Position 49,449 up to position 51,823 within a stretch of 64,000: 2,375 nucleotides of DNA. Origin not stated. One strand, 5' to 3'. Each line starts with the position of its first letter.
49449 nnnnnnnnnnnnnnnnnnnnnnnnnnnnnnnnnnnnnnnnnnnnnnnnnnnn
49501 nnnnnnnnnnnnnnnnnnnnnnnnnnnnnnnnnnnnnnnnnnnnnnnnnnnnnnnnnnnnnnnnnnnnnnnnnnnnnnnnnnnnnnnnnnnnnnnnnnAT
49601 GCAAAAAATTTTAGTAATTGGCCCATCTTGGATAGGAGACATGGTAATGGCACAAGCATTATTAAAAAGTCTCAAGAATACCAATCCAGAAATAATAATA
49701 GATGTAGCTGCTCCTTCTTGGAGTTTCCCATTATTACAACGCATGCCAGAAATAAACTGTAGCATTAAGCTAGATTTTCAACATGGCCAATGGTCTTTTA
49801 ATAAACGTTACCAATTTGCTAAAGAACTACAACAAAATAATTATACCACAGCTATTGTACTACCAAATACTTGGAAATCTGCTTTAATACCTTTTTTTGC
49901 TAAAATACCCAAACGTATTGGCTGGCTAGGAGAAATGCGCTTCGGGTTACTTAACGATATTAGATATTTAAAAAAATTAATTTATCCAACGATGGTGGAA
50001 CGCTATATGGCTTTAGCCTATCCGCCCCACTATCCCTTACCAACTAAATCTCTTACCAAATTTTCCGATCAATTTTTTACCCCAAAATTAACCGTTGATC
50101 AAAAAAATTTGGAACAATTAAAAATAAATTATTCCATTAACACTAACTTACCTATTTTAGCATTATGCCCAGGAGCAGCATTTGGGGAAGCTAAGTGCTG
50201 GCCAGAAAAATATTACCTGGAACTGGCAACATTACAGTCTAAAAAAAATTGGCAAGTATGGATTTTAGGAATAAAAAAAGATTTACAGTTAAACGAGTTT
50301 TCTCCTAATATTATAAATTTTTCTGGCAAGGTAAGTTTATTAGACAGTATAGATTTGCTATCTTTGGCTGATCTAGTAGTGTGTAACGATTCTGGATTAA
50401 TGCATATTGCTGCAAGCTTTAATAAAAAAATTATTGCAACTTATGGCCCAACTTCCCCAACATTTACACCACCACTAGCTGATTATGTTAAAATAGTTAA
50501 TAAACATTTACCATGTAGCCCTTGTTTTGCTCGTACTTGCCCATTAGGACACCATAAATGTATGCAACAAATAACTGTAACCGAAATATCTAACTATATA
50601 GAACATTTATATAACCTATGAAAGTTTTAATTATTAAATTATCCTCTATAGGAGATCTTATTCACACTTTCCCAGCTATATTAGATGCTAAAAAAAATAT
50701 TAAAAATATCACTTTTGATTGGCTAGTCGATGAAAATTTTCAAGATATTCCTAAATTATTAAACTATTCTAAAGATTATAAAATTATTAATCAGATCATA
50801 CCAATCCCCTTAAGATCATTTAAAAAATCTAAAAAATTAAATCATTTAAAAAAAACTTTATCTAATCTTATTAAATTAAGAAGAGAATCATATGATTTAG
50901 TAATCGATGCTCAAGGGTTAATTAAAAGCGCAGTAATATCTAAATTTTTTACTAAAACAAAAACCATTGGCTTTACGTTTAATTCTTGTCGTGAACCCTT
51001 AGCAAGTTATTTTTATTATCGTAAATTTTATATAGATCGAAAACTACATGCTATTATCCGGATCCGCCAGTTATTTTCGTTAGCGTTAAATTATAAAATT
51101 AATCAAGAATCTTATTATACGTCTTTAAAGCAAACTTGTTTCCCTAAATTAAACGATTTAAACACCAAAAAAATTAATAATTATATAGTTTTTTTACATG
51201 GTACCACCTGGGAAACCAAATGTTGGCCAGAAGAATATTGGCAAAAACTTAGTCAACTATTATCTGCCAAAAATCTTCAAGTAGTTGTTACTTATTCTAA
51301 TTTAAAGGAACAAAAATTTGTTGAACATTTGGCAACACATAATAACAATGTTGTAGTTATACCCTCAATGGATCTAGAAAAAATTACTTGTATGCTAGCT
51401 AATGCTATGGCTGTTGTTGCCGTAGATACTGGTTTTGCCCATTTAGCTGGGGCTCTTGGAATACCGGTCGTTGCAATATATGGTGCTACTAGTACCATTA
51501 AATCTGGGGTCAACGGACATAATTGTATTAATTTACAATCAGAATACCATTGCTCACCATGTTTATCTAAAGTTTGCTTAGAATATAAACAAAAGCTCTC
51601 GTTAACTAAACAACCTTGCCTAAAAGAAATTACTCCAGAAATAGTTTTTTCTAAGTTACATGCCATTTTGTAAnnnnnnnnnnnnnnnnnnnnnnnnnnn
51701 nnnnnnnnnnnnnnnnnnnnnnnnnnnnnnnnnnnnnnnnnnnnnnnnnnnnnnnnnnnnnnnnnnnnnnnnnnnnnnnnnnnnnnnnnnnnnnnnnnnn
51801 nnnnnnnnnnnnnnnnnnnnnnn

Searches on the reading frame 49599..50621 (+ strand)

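Call 35: search_protein_families(library=pfam, proteins=[window:49599-50621:+], max_evalue=0.00001)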
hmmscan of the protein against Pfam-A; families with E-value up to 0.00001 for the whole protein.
window:49599-50621:+ (340 aa): 1 family
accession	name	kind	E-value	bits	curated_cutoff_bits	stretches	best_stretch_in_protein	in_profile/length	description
PF01075.23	Glyco_transf_9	-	7.7e-60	202.7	22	1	70-318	1-245/247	Glycosyltransferase family 9 (heptosyltransferase)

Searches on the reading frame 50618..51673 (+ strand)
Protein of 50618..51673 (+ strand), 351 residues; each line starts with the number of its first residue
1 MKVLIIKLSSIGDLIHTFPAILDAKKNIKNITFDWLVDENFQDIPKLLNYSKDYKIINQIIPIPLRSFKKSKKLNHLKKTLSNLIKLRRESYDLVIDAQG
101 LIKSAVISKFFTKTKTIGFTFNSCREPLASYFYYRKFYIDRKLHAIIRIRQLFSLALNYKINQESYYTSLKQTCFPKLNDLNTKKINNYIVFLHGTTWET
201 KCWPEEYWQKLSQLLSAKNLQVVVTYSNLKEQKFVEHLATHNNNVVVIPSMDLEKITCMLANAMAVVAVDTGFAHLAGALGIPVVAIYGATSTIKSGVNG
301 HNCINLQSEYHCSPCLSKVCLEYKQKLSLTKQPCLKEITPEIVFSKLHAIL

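Call 35: search_protein_families(library=pfam, proteins=[window:50618-51673:+], max_evalue=0.00001)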
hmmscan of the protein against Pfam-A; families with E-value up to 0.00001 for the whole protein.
window:50618-51673:+ (351 aa): 1 family
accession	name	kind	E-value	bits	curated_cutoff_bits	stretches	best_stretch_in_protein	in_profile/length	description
PF01075.23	Glyco_transf_9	-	1.3e-54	185.6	22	1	86-323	7-244/247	Glycosyltransferase family 9 (heptosyltransferase)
